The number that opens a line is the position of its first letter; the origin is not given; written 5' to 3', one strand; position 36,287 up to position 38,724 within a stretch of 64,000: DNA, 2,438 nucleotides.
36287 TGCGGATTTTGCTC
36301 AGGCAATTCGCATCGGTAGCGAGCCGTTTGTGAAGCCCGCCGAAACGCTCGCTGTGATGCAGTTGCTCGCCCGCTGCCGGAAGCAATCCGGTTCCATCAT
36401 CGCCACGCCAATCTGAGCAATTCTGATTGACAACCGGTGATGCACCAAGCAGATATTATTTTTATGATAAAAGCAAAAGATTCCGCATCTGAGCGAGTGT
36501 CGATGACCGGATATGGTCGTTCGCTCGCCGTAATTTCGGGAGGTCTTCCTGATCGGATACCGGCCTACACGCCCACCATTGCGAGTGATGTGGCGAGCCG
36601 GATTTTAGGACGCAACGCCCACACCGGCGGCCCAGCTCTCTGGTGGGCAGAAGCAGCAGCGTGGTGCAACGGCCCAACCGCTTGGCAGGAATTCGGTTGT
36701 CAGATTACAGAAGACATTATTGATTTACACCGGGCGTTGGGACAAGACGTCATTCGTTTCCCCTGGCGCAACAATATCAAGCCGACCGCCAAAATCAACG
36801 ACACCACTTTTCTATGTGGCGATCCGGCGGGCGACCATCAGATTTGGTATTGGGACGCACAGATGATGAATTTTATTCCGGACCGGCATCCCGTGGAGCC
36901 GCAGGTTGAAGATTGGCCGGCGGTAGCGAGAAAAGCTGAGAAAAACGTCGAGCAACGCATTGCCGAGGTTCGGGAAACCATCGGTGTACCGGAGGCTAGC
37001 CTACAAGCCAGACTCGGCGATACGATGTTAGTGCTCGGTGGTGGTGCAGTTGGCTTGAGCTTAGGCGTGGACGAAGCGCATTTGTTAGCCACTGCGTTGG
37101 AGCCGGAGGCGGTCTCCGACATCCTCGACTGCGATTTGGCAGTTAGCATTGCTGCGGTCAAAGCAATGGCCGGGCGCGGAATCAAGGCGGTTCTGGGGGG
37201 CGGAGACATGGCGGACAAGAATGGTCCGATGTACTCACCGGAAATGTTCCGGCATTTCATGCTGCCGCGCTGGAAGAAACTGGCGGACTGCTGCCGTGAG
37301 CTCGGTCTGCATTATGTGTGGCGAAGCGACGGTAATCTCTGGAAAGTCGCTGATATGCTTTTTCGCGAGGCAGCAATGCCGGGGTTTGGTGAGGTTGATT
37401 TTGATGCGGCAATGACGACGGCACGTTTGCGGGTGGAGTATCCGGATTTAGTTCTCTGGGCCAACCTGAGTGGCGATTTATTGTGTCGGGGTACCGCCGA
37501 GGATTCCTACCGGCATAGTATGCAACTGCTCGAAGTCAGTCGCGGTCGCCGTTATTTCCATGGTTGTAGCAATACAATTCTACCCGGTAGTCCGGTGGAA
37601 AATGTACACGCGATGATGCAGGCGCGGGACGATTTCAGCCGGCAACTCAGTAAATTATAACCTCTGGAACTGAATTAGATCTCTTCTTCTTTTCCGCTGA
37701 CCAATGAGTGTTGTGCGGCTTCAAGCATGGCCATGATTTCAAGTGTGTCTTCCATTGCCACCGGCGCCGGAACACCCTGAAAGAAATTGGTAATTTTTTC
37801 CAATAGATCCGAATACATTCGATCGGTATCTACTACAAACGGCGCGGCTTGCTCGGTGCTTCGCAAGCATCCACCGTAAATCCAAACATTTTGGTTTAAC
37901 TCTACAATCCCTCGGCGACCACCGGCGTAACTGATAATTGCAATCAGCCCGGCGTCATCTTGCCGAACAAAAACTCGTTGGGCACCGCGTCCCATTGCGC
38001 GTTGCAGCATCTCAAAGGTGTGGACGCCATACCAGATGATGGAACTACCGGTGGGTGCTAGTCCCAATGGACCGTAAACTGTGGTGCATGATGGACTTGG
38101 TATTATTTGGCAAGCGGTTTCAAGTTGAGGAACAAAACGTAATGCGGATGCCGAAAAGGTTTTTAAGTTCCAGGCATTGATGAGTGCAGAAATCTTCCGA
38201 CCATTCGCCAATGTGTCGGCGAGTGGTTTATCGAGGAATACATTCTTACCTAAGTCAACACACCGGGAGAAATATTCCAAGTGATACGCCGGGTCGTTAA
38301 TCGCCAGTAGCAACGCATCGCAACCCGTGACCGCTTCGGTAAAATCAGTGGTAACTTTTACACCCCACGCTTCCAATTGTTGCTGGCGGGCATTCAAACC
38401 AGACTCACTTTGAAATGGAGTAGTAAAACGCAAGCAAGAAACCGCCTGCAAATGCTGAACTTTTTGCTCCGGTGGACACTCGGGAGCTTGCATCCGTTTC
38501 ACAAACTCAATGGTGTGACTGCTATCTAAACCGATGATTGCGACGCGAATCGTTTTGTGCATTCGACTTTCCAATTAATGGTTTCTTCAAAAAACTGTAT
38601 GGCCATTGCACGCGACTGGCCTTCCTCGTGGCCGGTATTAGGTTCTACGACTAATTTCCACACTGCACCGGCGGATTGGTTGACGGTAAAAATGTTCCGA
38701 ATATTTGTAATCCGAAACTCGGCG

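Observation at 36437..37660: Second URO-D-superfamily paralog embedded among sugar oxidoreductases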

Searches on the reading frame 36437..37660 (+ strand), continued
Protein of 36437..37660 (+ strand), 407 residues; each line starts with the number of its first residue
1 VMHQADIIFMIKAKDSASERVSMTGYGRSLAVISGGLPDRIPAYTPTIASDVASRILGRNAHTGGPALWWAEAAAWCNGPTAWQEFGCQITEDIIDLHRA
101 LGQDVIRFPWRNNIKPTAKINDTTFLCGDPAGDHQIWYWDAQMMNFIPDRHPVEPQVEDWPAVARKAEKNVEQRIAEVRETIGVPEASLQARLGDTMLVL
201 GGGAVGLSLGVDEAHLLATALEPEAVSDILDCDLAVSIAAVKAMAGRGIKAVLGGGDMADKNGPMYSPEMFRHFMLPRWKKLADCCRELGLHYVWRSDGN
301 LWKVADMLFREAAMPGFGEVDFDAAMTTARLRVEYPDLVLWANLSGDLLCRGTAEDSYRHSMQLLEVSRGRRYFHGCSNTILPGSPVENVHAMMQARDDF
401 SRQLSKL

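Call 66: find_encoding_contigs(protein=P0043, flank=8000, max_places=1)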
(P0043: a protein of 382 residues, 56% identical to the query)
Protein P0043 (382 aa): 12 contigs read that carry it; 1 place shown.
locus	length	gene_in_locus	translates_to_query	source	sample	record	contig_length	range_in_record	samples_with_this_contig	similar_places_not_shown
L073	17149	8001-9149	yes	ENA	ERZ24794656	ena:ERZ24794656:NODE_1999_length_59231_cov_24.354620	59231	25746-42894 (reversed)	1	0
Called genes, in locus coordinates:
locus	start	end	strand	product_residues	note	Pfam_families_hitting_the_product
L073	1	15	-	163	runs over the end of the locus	PF14512:TM1586_NiRdase, PF00881:Nitroreductase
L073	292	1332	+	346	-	PF24135:DUF7402, PF00754:F5_F8_type_C (weak), PF22633:F5_F8_type_C_2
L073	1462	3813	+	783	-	PF07719:TPR_2 (faint)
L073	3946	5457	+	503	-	PF00246:Peptidase_M14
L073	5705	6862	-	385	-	PF01041:DegT_DnrJ_EryC1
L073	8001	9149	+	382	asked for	PF01208:URO-D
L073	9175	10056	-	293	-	PF01261:AP_endonuc_2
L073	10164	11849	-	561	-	PF07690:MFS_1, PF11700:ATG22, PF13347:MFS_2 (faint), PF11700:ATG22, PF00083:Sugar_tr (weak), PF07690:MFS_1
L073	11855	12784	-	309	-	PF01156:IU_nuc_hydro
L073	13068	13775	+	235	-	PF06940:DUF1287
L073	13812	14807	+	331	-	-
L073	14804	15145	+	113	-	-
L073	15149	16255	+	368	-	-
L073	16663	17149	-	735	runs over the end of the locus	PF22842:Pel9A-like_beta_helix (weak), PF13229:Beta_helix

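Call 69: search_protein_representatives(alignment_id=A1)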
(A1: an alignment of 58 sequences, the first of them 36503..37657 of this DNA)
Query: 58 sequences, 384 profile positions. Proteins with E-value up to 0.001 (for the whole library): 5777; up to 1e-10: 1984; up to 1e-30: 192. The best 150 are listed.
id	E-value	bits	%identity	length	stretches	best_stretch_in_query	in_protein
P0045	4.5e-185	631.2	-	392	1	2-381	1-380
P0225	2.0e-131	454.7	-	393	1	4-380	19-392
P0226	5.7e-130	449.9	-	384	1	2-381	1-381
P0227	8.1e-130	449.4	-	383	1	3-380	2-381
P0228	3.8e-127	440.6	-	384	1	4-374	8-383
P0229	2.2e-126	438.1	-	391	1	4-380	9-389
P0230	6.5e-121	420.0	-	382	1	2-380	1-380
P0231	1.1e-119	416.1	-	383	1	2-380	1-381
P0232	3.3e-117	407.9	-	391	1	5-382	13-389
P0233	4.3e-116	404.2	-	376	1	19-380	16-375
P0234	7.2e-115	400.2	-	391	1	2-378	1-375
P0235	2.7e-111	388.4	-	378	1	2-378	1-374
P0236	1.1e-109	383.1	-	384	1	2-382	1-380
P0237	1.2e-108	379.7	-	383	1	3-379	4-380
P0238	5.8e-108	377.4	-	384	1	2-375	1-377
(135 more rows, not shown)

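Call 73: search_protein_families(library=pfam, proteins=[L025:8946-9581:-, L025:7676-8689:-, L025:11504-13162:+, L044:2955-4595:-], max_evalue=0.01)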
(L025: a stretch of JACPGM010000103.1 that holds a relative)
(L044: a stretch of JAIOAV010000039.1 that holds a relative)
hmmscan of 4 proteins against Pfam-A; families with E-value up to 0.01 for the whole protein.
L025:8946-9581:- (212 aa): 2 families
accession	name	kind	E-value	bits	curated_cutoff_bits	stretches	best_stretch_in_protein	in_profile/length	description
PF02310.24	B12-binding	-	1.1e-25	90.3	32.1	1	90-201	2-119/121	B12 binding domain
PF02607.22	B12-binding_2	-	3e-24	85.4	23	1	3-77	1-74/74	B12 binding domain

L025:7676-8689:- (338 aa): 1 family
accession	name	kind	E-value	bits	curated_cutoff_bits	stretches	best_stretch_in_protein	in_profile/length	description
PF00809.28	Pterin_bind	-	2.7e-22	80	25.5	1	91-292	27-244/244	Pterin binding enzyme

L025:11504-13162:+ (553 aa): 1 family
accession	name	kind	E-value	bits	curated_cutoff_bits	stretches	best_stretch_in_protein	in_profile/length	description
PF02554.20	CstA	-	9.1e-140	467.4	27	2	8-356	4-356/560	Carbon starvation protein CstA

L044:2955-4595:- (547 aa): 2 families
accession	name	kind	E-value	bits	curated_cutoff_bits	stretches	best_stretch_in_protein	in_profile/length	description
PF02310.24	B12-binding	-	4.7e-11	43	32.1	1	3-116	2-116/121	B12 binding domain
PF06368.17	Met_asp_mut_E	-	1.6e-05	24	26.6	1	381-533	255-398/441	Methylaspartate mutase E chain (MutE)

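Call 98: search_protein_families(library=pfam, proteins=[L046:1265-2680:-, L046:4523-6397:-, L046:6635-7201:+, L046:10531-11730:+, L046:11812-12753:+, L046:12750-14036:+, L046:14422-15360:+, L046:16473-17306:+, L046:17309-18373:+, L046:18902-19711:-], max_evalue=0.001)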
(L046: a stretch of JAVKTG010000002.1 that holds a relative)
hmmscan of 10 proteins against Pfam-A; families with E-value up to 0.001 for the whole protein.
L046:1265-2680:- (471 aa): 5 families
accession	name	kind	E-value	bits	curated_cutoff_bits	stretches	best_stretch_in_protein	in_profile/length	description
PF00069.31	Pkinase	-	2.9e-33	115.8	31.7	1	19-149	2-134/263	Protein kinase domain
PF07714.23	PK_Tyr_Ser-Thr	-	2.9e-22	79.7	23.1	1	24-149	7-138/258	Protein tyrosine and serine/threonine kinase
PF01163.29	RIO1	-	1.8e-05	24.9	22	1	44-152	41-143/187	RIO domain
PF04434.22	SWIM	-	0.00011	22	19.6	1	234-260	9-36/38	SWIM zinc finger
PF03109.22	ABC1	-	0.00028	20.6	22.9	0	70-155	129-209/244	ABC1 atypical kinase-like domain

L046:4523-6397:- (624 aa): 4 families
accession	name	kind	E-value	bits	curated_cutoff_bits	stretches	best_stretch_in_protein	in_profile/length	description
PF14574.11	RACo_C_ter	-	7.7e-68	228.8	27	1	371-618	5-246/261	C-terminal domain of RACo the ASKHA domain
PF17651.6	Raco_middle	-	9.4e-59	198.1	26.8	1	203-359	1-157/163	RACo middle region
PF17650.6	RACo_linker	-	3e-11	43.4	26.2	1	105-181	2-73/86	RACo linker region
PF00111.32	Fer2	-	0.00016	22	21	1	17-79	14-74/77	2Fe-2S iron-sulfur cluster binding domain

L046:6635-7201:+ (188 aa): 2 families
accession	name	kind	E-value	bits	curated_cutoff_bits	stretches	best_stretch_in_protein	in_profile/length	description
PF00881.29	Nitroreductase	-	1.1e-26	94.4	23.5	2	22-78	2-58/167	Nitroreductase family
PF14512.11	TM1586_NiRdase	-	1.3e-11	45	27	1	124-185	92-152/215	Putative TM nitroreductase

L046:10531-11730:+ (399 aa): 1 family
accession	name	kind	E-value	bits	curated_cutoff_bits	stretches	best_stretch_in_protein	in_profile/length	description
PF01208.23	URO-D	-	3.1e-12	46.6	23.9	1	207-395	163-345/346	Uroporphyrinogen decarboxylase (URO-D)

L046:11812-12753:+ (313 aa): 10 families
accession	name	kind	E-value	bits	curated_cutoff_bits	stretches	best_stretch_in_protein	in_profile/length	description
PF01558.24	POR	-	1.6e-34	120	27.4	1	18-192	1-173/173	Pyruvate ferredoxin/flavodoxin oxidoreductase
PF00037.32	Fer4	-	1.1e-10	41.3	21.1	2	245-266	2-23/24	4Fe-4S binding domain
PF14697.11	Fer4_21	-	3.1e-08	34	35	1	247-292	4-52/59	4Fe-4S dicluster domain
PF13237.11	Fer4_10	-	9.1e-08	32.4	25.5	1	245-292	3-53/53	4Fe-4S dicluster domain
PF12837.12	Fer4_6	-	9.7e-07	28.9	25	0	247-266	5-24/24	4Fe-4S binding domain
PF12797.12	Fer4_2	-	1.9e-06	27.9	24.5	0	274-292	3-21/22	4Fe-4S binding domain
PF12838.12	Fer4_7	-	3.6e-06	27.8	27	1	250-294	1-51/52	4Fe-4S dicluster domain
PF13187.11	Fer4_9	-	0.00024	21.5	27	0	250-293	1-49/52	4Fe-4S dicluster domain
PF13484.11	Fer4_16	-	0.00074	20.7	30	0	280-295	1-16/66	4Fe-4S double cluster binding domain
PF12800.12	Fer4_4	-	0.00078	20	24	0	281-292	4-15/17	4Fe-4S binding domain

L046:12750-14036:+ (428 aa): 3 families
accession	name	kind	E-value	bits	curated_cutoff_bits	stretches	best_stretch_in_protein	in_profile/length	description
PF01855.24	POR_N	-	3.6e-74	249.8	27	1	37-253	2-224/231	Pyruvate flavodoxin/ferredoxin oxidoreductase, thiamine diP-bdg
PF17147.9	PFOR_II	-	7.6e-26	90.9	27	1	282-400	1-102/102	Pyruvate:ferredoxin oxidoreductase core domain II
PF02780.25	Transketolase_C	-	2.1e-06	28.1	25.9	1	279-358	7-86/124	Transketolase, C-terminal domain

L046:14422-15360:+ (312 aa): 1 family
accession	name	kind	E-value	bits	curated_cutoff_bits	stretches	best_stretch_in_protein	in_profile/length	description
PF02775.26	TPP_enzyme_C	-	1.8e-22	80.2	21.9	1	47-214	2-151/151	Thiamine pyrophosphate enzyme, C-terminal TPP binding domain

L046:16473-17306:+ (277 aa): 1 family
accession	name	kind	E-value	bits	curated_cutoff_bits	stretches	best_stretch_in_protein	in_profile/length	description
PF00528.27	BPD_transp_1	-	1.9e-14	54.3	26.4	1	80-270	1-176/184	Binding-protein-dependent transport system inner membrane component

L046:17309-18373:+ (354 aa): 6 families
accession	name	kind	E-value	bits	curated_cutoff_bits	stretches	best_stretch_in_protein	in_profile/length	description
PF00005.33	ABC_tran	-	7.6e-33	114.5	25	1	28-168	3-137/137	ABC transporter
PF13304.12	AAA_21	-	7.4e-11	43.1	27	1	137-200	235-300/304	AAA domain, putative AbiEii toxin, Type IV TA system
PF02463.25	SMC_N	-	1.2e-05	25.3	40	0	37-57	25-45/220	RecF/RecN/SMC N terminal domain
PF13555.12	AAA_29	-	0.0002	21.5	27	1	38-57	24-43/61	P-loop containing region of AAA domain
PF13191.12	AAA_16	-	0.00021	22.3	32.6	1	36-83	24-64/167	AAA ATPase domain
PF13476.12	AAA_23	-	0.00033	21.8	27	1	24-57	10-40/201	AAA domain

L046:18902-19711:- (269 aa): 1 family
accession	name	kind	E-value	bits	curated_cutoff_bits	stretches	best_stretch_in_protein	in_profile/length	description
PF01261.30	AP_endonuc_2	-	1e-40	140.4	31.1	1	21-251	2-236/249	Xylose isomerase-like TIM barrel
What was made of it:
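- On Corrinoid-dependent methyltransferase systems (MT I / MtaA-like, in general): They are present in L025 (corrinoid protein plus Pterin_bind methyltransferase, call 73) and L046 (RACo, call 98).
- Closest known: MT I methyltransferases of corrinoid-dependent O-demethylase and dehalogenase systems. Same: Two ortholog loci carry corrinoid-system genes (calls 73, 98).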

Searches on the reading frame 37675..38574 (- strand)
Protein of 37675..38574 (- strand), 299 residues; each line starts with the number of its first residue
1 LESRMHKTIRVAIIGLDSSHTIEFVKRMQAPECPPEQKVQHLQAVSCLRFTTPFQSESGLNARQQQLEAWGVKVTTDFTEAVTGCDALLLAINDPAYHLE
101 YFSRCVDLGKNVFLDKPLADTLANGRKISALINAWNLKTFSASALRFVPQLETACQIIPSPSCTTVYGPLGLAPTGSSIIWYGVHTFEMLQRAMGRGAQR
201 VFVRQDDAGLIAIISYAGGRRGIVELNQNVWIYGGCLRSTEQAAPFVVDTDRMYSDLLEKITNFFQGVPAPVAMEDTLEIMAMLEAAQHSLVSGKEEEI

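Call 3: search_protein_families(library=pfam, proteins=[window:37675-38574:-], max_evalue=0.01)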
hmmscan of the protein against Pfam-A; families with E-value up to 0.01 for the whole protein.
window:37675-38574:- (299 aa): 1 family
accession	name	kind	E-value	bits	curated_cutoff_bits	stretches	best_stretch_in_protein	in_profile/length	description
PF01408.29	GFO_IDH_MocA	-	4.5e-07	31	24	1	62-132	37-109/120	Oxidoreductase family, NAD-binding Rossmann fold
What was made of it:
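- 37675..38574 (-): Short GFO-like Rossmann protein ('GFOshort'; 295 aa from 38562 in database gene calls), convergent with the target gene. Pfam GFO_IDH_MocA N-terminal domain only, 31 bits: call 3.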

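Call 4: search_protein_families(library=ncbifam, proteins=[window:37675-38574:-], max_evalue=0.01)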
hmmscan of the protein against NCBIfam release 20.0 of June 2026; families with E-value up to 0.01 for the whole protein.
window:37675-38574:- (299 aa): 4 families
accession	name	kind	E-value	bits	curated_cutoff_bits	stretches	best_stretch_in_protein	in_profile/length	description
TIGR04380.1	myo_inos_iolG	equivalog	8.3e-06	24.9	355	1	62-150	39-129/330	inositol 2-dehydrogenase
NF007574.0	PRK10206.1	equivalog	1.2e-05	24.6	352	1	72-158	51-138/345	oxidoreductase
NF040723.1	UDP-GlcNAcDh_Arch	equivalog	0.0044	16.6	450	0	69-158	44-133/302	UDP-N-acetylglucosamine 3-dehydrogenase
NF041392.1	XylDh_Gfo6_Halo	equivalog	0.0045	15.8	350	0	94-143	91-140/350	D-xylose 1-dehydrogenase Gfo6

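Call 70: find_related_loci(query=window:37678-38562:-, collection=metagenome_contigs, flank=6000)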
Query window:37678-38562:- (295 aa) in metagenome_contigs; peptide patterns used: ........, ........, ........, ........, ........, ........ (x = any residue, [..] = any of these).
121 stretches matched a pattern; 53 encode a relative of the query (tblastn E <= 1e-3); 53 distinct loci.
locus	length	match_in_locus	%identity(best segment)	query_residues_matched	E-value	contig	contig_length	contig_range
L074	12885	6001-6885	99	1-295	0e+0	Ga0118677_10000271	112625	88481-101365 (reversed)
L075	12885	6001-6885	99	1-295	0e+0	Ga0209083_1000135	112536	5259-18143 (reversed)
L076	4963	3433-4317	86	1-295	0e+0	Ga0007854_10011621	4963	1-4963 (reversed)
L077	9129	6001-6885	62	1-295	2e-126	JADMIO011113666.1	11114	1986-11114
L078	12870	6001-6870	62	5-294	9e-125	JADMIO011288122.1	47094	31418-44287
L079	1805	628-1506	59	1-295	1e-128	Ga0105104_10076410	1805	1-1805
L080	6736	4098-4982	58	1-295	2e-116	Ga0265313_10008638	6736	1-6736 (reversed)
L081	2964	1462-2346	56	1-295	3e-117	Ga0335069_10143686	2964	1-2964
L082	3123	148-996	57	1-295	2e-112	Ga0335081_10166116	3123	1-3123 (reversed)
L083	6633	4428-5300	54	1-291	1e-108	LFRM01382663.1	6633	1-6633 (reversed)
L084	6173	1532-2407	52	4-295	2e-108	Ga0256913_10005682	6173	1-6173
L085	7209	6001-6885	52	1-295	2e-105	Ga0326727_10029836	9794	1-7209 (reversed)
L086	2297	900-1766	53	7-295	2e-109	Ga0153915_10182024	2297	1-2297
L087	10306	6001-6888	51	1-295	1e-104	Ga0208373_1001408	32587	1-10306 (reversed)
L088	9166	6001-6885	51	1-295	5e-104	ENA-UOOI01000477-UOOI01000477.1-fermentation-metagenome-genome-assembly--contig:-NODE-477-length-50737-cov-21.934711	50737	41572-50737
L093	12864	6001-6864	52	5-288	3e-98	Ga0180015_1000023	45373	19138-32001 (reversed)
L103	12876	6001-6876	47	3-295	3e-89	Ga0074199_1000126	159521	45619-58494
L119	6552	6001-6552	58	1-184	1e-72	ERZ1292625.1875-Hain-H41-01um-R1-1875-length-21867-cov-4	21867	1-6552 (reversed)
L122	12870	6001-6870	50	2-287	6e-91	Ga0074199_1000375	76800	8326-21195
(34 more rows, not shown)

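Call 73: search_protein_families(library=pfam, proteins=[L122:3739-4806:+, L103:4751-5986:+, L093:8215-9378:+, L119:852-1967:+], max_evalue=0.01)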
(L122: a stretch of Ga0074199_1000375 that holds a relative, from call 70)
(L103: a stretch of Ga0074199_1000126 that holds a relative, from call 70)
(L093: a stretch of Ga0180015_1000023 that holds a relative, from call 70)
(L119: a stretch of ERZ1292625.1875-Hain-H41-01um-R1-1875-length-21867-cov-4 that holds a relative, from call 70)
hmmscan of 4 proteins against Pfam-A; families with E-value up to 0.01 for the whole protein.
L122:3739-4806:+ (356 aa): 1 family
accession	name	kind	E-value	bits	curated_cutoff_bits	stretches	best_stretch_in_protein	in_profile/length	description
PF01208.23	URO-D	-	9.9e-05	21.9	23.9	1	205-341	206-340/346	Uroporphyrinogen decarboxylase (URO-D)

L103:4751-5986:+ (412 aa): 1 family
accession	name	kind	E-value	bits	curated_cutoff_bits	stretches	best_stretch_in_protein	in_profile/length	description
PF01208.23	URO-D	-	0.00025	20.6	23.9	1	264-387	208-330/346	Uroporphyrinogen decarboxylase (URO-D)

L093:8215-9378:+ (388 aa): 1 family
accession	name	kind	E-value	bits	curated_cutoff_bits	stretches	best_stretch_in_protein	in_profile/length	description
PF01208.23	URO-D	-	9.8e-28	97.6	23.9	1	170-383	129-345/346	Uroporphyrinogen decarboxylase (URO-D)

L119:852-1967:+ (372 aa): 1 family
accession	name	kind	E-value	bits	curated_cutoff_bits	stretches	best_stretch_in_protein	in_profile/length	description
PF01208.23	URO-D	-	5.1e-10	39.3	23.9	1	178-367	161-345/346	Uroporphyrinogen decarboxylase (URO-D)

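Call 103: search_solved_structures(query=window:37678-38562:-, max_evalue=0.01)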
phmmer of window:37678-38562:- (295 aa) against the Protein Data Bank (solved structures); distinct sequences matched with E-value up to 0.01: 7.
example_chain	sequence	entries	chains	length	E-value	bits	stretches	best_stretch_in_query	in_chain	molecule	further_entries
3f4l_A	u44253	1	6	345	1.7e-05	27.5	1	68-151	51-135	Putative oxidoreductase yhhX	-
4ew6_A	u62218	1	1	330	0.00039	23.1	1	76-162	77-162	D-galactose-1-dehydrogenase protein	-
3uuw_A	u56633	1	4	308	0.0013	21.3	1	79-148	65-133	Putative oxidoreductase with NAD(P)-binding Rossmann-fold domain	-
3i23_A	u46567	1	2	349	0.0028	20.3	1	64-127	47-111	Oxidoreductase, Gfo/Idh/MocA family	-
3fd8_A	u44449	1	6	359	0.0029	20.2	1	64-127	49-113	Oxidoreductase, Gfo/Idh/MocA family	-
1tlt_A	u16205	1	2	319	0.0043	19.6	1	63-145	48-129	PUTATIVE OXIDOREDUCTASE (VIRULENCE FACTOR mviM HOMOLOG)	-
3hnp_A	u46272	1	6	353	0.007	18.9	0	63-128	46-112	Oxidoreductase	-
